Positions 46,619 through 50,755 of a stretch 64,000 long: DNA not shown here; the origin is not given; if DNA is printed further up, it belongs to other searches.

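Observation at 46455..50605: Late-expressed giant FN3/cadherin/putative glycoside hydrolase protein with a small partner, co-transcribed with lysis genes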

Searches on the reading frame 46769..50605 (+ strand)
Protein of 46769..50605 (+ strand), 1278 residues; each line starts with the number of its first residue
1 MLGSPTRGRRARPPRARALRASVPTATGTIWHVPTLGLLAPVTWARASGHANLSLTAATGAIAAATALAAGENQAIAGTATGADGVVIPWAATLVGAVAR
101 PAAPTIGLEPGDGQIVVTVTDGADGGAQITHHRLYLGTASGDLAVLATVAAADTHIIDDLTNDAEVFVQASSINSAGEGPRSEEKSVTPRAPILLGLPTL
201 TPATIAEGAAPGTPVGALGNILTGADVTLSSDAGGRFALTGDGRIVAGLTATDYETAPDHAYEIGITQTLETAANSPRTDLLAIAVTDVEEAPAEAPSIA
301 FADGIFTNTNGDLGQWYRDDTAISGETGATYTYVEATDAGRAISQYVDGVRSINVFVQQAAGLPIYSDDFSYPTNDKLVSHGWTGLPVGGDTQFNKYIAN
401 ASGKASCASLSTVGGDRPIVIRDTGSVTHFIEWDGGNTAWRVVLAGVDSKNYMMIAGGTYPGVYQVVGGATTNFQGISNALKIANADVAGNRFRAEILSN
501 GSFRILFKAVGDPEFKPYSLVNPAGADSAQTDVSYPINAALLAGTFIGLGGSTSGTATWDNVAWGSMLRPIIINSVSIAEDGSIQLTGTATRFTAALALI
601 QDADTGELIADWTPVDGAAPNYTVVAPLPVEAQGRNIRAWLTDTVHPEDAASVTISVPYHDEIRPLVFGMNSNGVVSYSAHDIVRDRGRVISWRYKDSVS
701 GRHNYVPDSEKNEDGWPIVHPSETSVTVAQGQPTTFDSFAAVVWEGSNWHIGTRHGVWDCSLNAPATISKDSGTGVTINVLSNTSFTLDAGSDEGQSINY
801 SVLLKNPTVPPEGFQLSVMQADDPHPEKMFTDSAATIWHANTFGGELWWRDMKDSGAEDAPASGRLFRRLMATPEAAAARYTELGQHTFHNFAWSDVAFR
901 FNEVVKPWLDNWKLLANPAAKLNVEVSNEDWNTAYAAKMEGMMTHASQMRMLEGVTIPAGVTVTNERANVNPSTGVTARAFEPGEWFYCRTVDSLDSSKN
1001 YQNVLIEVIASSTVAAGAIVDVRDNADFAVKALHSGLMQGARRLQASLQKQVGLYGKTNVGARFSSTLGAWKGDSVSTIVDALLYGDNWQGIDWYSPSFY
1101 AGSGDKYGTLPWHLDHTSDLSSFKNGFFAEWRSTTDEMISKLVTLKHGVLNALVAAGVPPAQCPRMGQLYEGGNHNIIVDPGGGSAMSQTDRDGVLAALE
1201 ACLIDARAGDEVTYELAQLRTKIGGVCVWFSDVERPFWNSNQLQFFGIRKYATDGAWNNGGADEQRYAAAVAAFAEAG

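Call 3: search_protein_families(library=pfam, proteins=[window:46769-50605:+], max_evalue=0.1)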
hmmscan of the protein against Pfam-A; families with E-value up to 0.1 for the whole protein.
window:46769-50605:+ (1278 aa): 0 families

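Call 4: search_protein_families(library=phrogs, proteins=[window:46769-50605:+], max_evalue=0.01)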
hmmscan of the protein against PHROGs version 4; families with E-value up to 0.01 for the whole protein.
window:46769-50605:+ (1278 aa): 0 families

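Call 5: search_solved_structures(query=window:46769-50605:+, max_evalue=1, show_alignments=2)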
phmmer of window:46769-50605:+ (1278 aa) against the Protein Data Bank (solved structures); distinct sequences matched with E-value up to 1: 0.

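Call 6: find_homologous_proteins(query=window:46769-50605:+, max_evalue=0.001)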
Query window:46769-50605:+ (1278 aa): 7 proteins with E <= 0.001 among 8000 candidates.
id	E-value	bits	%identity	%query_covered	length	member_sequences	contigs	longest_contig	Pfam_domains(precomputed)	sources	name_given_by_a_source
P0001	0.0e+0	2850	100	98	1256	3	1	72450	-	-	-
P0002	2.8e-97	345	42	37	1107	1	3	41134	-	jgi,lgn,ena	-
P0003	1.2e-74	270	43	7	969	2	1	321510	PF00028.24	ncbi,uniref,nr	ncbi:putative protocadherin protein [Brevundimonas phage vB_BpoS-Gurke]|uniref:Protocadherin protein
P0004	1.8e-49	187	41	6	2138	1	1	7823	PF01108.24,PF21731.3,PF25832.1,PF25833.1,PF16303.11,PF00041.28,PF03351.23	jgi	jgi:titin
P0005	4.0e-31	126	48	14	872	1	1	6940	PF03629.25,PF13385.14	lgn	-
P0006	2.6e-17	80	56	7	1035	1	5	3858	-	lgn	-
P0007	7.8e-6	42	28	14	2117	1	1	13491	PF28033.1,PF21605.4,PF25059.2,PF23376.2,PF25788.3,PF24489.2,PF09294.17,PF19081.7,PF16656.12,PF22433.4,PF00041.28,PF10179.16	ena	-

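Call 14: search_dna_similar(query=window:46769-50605:+, collection=phages, mode=protein, max_evalue=0.001, max_rows=25)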
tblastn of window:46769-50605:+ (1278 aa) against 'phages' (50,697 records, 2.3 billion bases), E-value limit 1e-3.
Records with a match: 52; places in all: 99; records where one place covers at least 80% of the query: 0.
Best place of each record, by identity: <60% 52.
By first word of the organism name: Caulobacter 19; Salmonella 13; Brevundimonas 7; Lactobacillus 6; Escherichia 4; Bertelyvirus 2; Campylobacter 1.
By host as written in the record: Caulobacter vibrioides CB15 19; Brevundimonas pondensis LVF1 6; Salmonella sp. 5; Lactobacillus plantarum 4; Caulobacter vibrioides 2; Lactobacillus brevis 2; Escherichia coli 2; Salmonella enterica subsp. enterica serovar Choleraesuis ATCC 13312 2; and 8 more.
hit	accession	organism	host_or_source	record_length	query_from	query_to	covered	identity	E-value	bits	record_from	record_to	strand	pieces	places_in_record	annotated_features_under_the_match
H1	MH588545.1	Caulobacter phage CcrPW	Caulobacter vibrioides CB15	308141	200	340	11%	36.8%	7e-5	54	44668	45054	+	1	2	hypothetical protein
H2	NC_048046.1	Caulobacter phage CcrPW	Caulobacter vibrioides CB15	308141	200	340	11%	36.8%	7e-5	54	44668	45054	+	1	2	hypothetical protein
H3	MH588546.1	Caulobacter phage CcrBL9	Caulobacter vibrioides CB15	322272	199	297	8%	43.6%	2e-7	62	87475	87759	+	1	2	T1SS secreted agglutinin RTX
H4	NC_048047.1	Caulobacter phage CcrBL9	Caulobacter vibrioides CB15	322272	199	297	8%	43.6%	2e-7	62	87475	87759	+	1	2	T1SS secreted agglutinin RTX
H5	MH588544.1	Caulobacter phage CcrBL10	Caulobacter vibrioides CB15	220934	193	293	8%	42.6%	2e-8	66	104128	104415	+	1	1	hypothetical protein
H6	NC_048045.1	Caulobacter phage CcrBL10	Caulobacter vibrioides CB15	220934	193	293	8%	42.6%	2e-8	66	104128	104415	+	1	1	hypothetical protein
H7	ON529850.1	Brevundimonas phage vB_BpoS-Gurke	Brevundimonas pondensis LVF1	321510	199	293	7%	44.8%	4e-6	58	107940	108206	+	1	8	putative protocadherin protein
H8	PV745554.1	Caulobacter phage BL64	Caulobacter vibrioides CB15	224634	193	293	8%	41.6%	1e-7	63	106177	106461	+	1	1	cadherin-like domain protein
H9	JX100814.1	Caulobacter phage CcrRogue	Caulobacter vibrioides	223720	181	293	9%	37.2%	1e-7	63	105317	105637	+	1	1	putative cadherin-like domain protein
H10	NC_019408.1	Caulobacter phage CcrRogue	Caulobacter vibrioides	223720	181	293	9%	37.2%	1e-7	63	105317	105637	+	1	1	putative cadherin-like domain protein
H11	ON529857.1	Brevundimonas phage vB_BpoS-Kikimora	Brevundimonas pondensis LVF1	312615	199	291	7%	44.7%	1e-5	56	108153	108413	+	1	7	hypothetical protein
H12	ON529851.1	Brevundimonas phage vB_BpoS-Marchewka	Brevundimonas pondensis LVF1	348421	199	291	7%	44.1%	1e-7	62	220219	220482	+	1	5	hypothetical protein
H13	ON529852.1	Brevundimonas phage vB_BpoS-Kabachok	Brevundimonas pondensis LVF1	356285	200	291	7%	44.6%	6e-7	61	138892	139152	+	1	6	hypothetical protein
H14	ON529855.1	Brevundimonas phage vB_BpoS-Domovoi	Brevundimonas pondensis EIF1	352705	200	291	7%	44.6%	6e-7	61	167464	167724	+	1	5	hypothetical protein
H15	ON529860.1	Brevundimonas phage vB_BpoS-Papperlapapp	Brevundimonas pondensis LVF1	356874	200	291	7%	44.6%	6e-7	61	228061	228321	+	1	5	hypothetical protein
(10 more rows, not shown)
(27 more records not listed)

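Call 17: find_encoding_contigs(protein=P0002, flank=10000, max_places=3)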
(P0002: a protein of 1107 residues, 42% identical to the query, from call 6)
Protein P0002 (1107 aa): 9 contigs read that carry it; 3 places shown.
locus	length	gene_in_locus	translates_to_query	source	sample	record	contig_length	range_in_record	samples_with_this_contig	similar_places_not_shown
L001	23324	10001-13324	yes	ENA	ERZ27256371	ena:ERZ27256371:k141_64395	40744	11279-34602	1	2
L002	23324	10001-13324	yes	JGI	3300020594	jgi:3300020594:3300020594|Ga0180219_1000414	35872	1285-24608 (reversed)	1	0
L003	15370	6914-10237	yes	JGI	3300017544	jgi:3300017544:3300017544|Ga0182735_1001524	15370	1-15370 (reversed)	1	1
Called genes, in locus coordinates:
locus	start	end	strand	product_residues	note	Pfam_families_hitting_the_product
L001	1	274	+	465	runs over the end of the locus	-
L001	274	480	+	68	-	-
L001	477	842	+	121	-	-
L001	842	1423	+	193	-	PF13392:HNH_3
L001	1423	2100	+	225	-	-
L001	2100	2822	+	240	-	-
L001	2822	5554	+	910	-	-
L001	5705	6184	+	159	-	-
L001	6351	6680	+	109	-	-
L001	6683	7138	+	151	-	PF22352:K319L-like_PKD (weak)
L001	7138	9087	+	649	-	-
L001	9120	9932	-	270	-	PF00132:Hexapep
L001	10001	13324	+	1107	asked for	-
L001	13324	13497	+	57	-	-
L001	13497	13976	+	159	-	PF00959:Phage_lysozyme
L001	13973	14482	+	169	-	-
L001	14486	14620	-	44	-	-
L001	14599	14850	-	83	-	-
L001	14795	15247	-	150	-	-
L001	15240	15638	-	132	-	PF14354:Lar_restr_allev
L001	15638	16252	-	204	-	-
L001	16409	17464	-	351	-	-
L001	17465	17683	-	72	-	-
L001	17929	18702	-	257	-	PF06750:A24_N_bact, PF01478:Peptidase_A24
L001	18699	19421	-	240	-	PF01203:T2SSN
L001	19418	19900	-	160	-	PF04612:T2SSM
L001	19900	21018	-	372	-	PF05134:T2SSL, PF12693:GspL_C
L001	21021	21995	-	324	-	PF21687:T2SSK_1st, PF03934:T2SSK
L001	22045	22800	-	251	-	PF07963:N_methyl, PF11612:T2SSJ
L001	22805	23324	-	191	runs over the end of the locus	PF07963:N_methyl, PF12019:GspH (weak)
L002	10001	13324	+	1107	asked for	-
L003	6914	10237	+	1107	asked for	-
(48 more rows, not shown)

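Call 18: find_encoding_contigs(protein=P0005, flank=10000, max_places=3)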
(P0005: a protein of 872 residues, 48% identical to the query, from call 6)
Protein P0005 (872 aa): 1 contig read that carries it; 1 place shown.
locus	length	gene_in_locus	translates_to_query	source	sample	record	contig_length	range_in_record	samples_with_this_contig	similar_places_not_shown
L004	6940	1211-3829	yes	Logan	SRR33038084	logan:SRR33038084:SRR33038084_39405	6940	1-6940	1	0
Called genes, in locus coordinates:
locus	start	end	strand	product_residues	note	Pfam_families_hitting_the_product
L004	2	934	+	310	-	?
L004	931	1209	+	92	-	-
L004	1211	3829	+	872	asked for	PF03629:SASA, PF13385:Laminin_G_3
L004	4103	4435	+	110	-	-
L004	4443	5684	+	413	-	PF04233:Phage_Mu_F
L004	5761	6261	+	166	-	PF05069:Phage_tail_S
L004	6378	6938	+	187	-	?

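Call 20: search_protein_families(library=pfam, proteins=[L004:2-934:+, L004:931-1209:+, L004:4103-4435:+, L004:6378-6938:+, P0002, P0005, L001:7138-9087:+, L001:2822-5554:+, L001:13324-13497:+, L001:13973-14482:+], max_evalue=0.01)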
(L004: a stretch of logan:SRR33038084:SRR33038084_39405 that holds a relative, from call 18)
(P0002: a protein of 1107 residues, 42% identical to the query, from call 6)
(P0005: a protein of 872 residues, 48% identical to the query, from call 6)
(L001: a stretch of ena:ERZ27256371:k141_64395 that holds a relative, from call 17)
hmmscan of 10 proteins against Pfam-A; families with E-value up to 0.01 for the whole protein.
L004:2-934:+ (310 aa): 1 family
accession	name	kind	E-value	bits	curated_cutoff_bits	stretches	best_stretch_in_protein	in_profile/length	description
PF06074.18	Portal_Mu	-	2.1e-54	185.6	23.9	1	1-183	158-336/336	Portal protein of Mu bacteriophage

L004:931-1209:+ (92 aa): 0 families

L004:4103-4435:+ (110 aa): 1 family
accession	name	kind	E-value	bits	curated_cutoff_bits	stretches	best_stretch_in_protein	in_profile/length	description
PF00486.34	Trans_reg_C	-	2e-05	25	26.2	1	53-102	27-77/77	Transcriptional regulatory protein, C terminal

L004:6378-6938:+ (187 aa): 1 family
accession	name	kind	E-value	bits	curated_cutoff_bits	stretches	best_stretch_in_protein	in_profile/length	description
PF10123.14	Mu-like_Pro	-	5.7e-35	121.9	25.2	1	24-184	1-181/330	Mu-like prophage I protein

P0002 (1107 aa): 0 families

P0005 (872 aa): 2 families
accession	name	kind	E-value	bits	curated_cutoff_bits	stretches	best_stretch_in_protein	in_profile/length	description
PF03629.24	SASA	-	1.9e-11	44.4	24.8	1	379-544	67-224/226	Carbohydrate esterase, sialic acid-specific acetylesterase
PF13385.13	Laminin_G_3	-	1.4e-09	38.7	27.6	1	715-837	15-145/151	Concanavalin A-like lectin/glucanases superfamily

L001:7138-9087:+ (649 aa): 0 families

L001:2822-5554:+ (910 aa): 0 families

L001:13324-13497:+ (57 aa): 0 families

L001:13973-14482:+ (169 aa): 0 families

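Call 46: find_encoding_contigs(protein=P0001, flank=3000, max_places=2)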
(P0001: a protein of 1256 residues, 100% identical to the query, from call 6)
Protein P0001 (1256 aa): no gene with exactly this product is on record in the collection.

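Call 65: search_protein_families(library=pfam, alignment_id=A1, max_evalue=0.1)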
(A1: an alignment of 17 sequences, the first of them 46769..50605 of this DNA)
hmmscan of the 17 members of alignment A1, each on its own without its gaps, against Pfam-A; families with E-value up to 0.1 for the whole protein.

A. member 1, window:46769-50605:+ (1278 aa): 0 families

B. families by the number of members that match (of 17 scanned): 6 families
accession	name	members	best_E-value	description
PF09206.18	ArabFuran-catal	1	1.4e-08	Alpha-L-arabinofuranosidase B, catalytic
PF13385.13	Laminin_G_3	1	0.00046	Concanavalin A-like lectin/glucanases superfamily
PF00041.27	fn3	1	0.00098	Fibronectin type III domain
PF19077.6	Big_13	1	0.027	Bacterial Ig-like domain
PF03155.21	Alg6_Alg8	1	0.084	ALG6, ALG8 glycosyltransferase family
PF15864.10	PglL_A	1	0.098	Protein glycosylation ligase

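Call 66: search_protein_families(library=ncbifam, proteins=[window:46769-50605:+, P0002], max_evalue=0.1)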
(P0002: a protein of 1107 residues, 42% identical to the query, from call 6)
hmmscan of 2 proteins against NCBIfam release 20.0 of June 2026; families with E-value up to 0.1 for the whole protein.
window:46769-50605:+ (1278 aa): 1 family
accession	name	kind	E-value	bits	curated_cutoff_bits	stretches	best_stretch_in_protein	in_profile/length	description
NF045522.1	MXAN_2561_fam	equivalog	0.00053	19.5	150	1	100-191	168-260/304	MXAN_2561 family MXYO-CTERM-anchored protein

P0002 (1107 aa): 0 families

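Call 77: find_related_loci(query=window:46769-50605:+, collection=genome_contigs, flank=10000)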
Query window:46769-50605:+ (1278 aa) in genome_contigs; peptide patterns used: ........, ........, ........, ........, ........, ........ (x = any residue, [..] = any of these).
36 stretches matched a pattern, but none encodes a relative of the query by tblastn (E <= 1e-3).

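Call 92: search_protein_families(library=phrogs, proteins=[L004:931-1209:+, L001:7138-9087:+], max_evalue=0.001)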
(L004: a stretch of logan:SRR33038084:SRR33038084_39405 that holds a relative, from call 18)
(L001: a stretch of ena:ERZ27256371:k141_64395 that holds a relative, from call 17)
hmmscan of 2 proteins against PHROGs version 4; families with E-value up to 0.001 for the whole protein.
L004:931-1209:+ (92 aa): 0 families

L001:7138-9087:+ (649 aa): 1 family
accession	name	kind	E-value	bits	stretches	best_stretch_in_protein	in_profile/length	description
phrog_22693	-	other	1.3e-10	40.9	1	183-580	448-839/968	glycerophosphoryl diester phosphodiesterase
